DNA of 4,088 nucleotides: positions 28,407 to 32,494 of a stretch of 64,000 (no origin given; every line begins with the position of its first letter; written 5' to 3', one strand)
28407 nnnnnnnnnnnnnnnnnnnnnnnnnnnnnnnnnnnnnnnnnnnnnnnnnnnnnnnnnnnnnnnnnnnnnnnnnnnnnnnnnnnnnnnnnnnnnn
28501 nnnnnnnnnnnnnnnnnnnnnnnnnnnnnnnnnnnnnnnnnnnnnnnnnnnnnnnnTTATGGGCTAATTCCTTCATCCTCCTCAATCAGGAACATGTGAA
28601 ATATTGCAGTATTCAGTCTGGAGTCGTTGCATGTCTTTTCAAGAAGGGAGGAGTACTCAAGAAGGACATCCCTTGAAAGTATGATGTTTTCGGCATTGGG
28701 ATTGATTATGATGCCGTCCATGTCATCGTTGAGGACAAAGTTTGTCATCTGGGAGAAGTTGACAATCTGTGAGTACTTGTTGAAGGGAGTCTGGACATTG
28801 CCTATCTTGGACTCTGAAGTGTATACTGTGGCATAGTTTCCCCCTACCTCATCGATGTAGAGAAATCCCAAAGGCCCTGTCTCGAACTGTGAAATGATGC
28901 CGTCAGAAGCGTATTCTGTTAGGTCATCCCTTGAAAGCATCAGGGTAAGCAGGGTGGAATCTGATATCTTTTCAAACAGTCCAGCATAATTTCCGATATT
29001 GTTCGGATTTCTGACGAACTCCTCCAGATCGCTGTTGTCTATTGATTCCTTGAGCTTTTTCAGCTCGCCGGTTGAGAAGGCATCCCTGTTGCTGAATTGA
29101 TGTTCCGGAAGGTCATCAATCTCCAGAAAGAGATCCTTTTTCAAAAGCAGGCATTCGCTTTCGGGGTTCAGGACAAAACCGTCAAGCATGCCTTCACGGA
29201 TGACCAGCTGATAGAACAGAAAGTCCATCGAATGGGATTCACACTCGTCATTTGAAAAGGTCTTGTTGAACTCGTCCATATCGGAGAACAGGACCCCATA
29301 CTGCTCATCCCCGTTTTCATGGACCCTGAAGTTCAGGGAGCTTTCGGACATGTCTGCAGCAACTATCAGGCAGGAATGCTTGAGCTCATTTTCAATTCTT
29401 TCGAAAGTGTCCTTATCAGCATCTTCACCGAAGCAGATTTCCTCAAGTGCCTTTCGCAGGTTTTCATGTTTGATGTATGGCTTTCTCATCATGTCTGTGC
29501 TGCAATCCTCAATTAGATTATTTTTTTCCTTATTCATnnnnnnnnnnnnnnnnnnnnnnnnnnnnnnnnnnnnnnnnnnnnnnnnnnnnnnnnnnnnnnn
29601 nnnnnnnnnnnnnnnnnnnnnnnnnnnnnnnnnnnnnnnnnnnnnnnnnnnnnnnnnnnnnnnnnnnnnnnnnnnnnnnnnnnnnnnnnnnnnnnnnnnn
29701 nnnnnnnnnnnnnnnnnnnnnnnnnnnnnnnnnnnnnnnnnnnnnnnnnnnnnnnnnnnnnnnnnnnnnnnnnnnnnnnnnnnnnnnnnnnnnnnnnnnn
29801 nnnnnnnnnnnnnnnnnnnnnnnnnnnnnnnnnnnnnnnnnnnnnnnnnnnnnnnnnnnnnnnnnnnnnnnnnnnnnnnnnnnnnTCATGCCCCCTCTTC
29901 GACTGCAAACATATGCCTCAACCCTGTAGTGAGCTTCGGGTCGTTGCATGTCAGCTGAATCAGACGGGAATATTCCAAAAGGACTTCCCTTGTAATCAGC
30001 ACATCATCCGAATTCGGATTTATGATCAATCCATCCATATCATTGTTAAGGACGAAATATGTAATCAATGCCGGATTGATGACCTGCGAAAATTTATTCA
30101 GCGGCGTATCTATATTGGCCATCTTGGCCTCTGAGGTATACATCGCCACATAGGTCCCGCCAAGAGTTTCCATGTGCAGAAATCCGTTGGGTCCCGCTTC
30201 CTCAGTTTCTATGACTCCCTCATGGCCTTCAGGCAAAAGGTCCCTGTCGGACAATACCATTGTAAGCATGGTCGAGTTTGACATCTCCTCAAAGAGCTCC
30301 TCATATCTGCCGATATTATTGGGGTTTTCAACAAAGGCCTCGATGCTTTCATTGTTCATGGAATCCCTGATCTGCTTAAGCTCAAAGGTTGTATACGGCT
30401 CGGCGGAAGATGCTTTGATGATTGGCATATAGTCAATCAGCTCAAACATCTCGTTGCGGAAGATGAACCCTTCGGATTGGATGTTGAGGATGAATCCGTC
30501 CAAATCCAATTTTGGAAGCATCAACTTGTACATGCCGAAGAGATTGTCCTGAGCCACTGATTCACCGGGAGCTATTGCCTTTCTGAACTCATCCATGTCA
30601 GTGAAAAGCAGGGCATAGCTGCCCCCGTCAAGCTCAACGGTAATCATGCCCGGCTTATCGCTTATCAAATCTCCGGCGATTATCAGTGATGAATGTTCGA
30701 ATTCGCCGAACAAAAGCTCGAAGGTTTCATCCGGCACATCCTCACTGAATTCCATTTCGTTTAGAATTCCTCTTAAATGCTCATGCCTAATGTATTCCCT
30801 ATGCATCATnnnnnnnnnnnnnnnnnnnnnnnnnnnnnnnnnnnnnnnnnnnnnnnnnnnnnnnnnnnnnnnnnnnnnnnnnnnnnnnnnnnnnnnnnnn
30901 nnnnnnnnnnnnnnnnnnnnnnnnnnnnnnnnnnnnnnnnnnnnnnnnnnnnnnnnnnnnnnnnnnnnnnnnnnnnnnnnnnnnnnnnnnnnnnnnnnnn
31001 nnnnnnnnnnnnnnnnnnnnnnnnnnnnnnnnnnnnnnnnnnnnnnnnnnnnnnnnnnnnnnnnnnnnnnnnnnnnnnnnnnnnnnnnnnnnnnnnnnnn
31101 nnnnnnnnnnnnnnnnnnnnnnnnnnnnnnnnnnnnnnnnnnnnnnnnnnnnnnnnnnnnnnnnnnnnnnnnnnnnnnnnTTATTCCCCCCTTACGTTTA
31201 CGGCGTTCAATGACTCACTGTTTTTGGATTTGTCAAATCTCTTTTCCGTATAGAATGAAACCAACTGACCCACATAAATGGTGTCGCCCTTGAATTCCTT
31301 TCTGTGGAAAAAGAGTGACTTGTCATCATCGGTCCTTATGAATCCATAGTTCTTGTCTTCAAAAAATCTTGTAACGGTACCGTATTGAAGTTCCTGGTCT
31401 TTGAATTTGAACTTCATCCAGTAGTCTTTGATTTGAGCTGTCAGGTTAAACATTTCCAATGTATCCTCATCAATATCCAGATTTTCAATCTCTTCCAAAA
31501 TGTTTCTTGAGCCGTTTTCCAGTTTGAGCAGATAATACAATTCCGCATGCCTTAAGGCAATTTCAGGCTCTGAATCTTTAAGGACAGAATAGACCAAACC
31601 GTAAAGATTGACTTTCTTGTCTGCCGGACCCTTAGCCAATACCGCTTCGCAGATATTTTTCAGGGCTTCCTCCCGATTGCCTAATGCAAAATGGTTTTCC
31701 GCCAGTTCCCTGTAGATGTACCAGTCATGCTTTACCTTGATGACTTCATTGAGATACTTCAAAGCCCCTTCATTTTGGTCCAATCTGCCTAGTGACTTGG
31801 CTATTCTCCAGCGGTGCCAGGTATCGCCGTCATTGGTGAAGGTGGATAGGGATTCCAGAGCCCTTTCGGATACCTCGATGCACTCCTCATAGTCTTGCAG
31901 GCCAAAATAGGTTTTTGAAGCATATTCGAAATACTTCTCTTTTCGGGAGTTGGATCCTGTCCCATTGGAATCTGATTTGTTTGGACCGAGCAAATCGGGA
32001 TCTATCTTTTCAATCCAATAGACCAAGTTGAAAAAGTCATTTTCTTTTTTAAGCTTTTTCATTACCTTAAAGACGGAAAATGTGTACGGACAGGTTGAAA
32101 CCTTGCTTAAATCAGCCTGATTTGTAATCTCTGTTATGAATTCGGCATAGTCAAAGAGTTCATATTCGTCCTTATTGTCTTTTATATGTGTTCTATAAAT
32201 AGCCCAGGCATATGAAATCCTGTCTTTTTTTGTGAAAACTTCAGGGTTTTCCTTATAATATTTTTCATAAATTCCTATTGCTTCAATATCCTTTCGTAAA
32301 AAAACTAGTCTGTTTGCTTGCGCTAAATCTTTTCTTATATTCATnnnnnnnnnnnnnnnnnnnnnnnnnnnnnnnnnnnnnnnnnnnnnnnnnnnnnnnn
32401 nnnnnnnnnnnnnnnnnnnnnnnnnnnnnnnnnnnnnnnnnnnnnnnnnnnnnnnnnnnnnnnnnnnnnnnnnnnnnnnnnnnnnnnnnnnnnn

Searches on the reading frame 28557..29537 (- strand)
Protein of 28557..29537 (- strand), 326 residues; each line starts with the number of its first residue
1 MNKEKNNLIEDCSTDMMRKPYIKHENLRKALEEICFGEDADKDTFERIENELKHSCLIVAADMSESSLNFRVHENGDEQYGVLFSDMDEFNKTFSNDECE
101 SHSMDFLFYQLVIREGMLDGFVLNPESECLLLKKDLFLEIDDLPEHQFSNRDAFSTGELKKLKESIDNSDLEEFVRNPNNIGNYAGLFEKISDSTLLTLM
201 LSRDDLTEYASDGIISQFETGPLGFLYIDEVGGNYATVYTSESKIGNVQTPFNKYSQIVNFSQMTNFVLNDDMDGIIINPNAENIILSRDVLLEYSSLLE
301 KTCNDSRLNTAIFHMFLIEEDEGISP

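Call 61: search_protein_families(library=pfam, proteins=[window:28557-29537:-], max_evalue=0.001)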
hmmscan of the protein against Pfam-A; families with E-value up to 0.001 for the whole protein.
window:28557-29537:- (326 aa): 1 family
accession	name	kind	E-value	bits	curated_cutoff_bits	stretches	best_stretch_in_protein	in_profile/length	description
PF07179.17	SseB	-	9.1e-12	45.7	21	1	37-131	9-116/124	SseB protein N-terminal domain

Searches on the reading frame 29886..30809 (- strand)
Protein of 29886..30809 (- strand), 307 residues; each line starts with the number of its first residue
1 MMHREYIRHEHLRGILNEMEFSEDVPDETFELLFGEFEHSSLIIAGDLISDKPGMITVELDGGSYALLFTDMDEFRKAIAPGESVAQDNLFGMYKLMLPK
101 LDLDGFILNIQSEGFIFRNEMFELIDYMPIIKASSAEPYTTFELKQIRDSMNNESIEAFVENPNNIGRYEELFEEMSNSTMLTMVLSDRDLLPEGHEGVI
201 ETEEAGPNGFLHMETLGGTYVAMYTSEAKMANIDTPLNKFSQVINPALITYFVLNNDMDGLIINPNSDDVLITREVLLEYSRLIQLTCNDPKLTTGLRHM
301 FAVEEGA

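Call 61: search_protein_families(library=pfam, proteins=[window:29886-30809:-], max_evalue=0.001)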
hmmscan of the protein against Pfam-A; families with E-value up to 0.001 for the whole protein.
window:29886-30809:- (307 aa): 1 family
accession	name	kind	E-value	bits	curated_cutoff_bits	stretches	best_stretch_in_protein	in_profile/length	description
PF07179.17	SseB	-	1.3e-07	32.3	21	0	154-275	3-120/124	SseB protein N-terminal domain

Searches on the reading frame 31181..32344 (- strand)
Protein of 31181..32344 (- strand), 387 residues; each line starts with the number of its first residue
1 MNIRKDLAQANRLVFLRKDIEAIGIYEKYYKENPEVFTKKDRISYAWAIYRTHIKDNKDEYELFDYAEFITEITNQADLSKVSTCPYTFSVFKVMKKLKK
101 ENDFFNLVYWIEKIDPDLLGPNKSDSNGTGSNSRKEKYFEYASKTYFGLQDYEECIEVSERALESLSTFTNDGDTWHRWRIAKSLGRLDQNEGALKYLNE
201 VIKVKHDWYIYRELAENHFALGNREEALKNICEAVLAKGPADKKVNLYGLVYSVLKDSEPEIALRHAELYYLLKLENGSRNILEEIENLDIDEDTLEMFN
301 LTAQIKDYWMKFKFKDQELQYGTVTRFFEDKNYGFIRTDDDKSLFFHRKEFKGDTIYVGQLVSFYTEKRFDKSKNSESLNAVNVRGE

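Call 61: search_protein_families(library=pfam, proteins=[window:31181-32344:-], max_evalue=0.001)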
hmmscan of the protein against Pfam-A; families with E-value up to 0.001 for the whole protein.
window:31181-32344:- (387 aa): 6 families
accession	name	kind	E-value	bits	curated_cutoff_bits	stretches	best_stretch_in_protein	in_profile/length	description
PF00313.28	CSD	-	2.6e-08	34.1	27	1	321-371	2-54/66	'Cold-shock' DNA-binding domain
PF13428.12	TPR_14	-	1.4e-05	25.7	23.5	0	211-244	4-36/44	Tetratricopeptide repeat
PF13424.12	TPR_12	-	1.8e-05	25.2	30.1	0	145-204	12-74/77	Tetratricopeptide repeat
PF22860.2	DUF7017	-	0.00018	22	27.5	0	176-255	2-81/141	Domain of unknown function (DUF7017)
PF07719.23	TPR_2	-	0.00054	20.3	27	0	209-229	2-22/34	Tetratricopeptide repeat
PF13646.12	HEAT_2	-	0.00063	20.4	27.7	0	160-214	30-83/88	HEAT repeats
